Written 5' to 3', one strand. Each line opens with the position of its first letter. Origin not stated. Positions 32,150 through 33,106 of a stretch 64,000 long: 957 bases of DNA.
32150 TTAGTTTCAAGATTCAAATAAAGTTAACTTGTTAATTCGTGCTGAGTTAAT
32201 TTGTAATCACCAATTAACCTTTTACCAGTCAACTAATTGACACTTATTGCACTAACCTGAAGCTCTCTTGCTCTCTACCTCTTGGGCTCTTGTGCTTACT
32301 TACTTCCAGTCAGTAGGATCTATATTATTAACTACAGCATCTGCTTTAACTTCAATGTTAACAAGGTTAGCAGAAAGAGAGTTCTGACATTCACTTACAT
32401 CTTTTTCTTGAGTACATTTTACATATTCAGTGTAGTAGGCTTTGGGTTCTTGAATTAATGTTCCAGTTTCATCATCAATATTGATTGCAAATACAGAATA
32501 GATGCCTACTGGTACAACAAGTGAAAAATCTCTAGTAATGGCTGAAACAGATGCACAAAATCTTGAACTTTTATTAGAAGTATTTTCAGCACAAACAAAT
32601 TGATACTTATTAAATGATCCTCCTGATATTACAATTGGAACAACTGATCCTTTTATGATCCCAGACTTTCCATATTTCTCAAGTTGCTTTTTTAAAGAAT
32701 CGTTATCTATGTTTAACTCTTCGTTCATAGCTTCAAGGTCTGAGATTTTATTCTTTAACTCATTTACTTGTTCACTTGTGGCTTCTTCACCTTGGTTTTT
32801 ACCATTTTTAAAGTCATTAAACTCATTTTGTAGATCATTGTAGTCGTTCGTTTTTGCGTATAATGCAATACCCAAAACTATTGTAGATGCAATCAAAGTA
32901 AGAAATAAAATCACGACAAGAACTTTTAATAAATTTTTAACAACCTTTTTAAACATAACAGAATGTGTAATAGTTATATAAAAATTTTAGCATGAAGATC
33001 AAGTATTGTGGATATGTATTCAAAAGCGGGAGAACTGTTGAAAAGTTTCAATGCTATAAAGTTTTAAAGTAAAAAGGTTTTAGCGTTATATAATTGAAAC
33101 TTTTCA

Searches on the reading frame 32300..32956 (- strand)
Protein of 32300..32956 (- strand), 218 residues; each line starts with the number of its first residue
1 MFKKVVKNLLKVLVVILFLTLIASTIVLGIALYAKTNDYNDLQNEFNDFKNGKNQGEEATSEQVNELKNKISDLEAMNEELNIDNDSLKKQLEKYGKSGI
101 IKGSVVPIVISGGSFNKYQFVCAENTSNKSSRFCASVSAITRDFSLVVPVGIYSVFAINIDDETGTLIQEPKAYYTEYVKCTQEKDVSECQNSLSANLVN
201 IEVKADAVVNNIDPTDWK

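Call 36: search_protein_families(library=pfam, proteins=[window:32300-32956:-], max_evalue=0.01)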
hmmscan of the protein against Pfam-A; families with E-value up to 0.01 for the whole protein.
window:32300-32956:- (218 aa): 7 families
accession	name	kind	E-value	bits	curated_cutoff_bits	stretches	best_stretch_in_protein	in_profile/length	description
PF01166.23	TSC22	-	0.00038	21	30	1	59-92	11-44/57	TSC-22/dip/bun family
PF06156.18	YabA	-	0.00057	20.9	30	1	51-95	12-55/103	Initiation control protein YabA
PF24101.1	eWH_GTF3C1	-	0.00072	19.7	30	1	63-144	25-105/110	GTF3C1, extended winged-helix domain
PF06785.16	UPF0242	-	0.0012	19.4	33.5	1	12-96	35-117/194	Uncharacterised protein family (UPF0242) N-terminus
PF07926.17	TPR_MLP1_2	-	0.0015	19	36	1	37-94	71-128/129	TPR/MLP1/MLP2-like protein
PF14584.11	DUF4446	-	0.0022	18.4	27.4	1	17-95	2-82/150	Protein of unknown function (DUF4446)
PF16913.11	PUNUT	-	0.0035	17.1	30.6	1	2-54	186-238/321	Purine nucleobase transmembrane transport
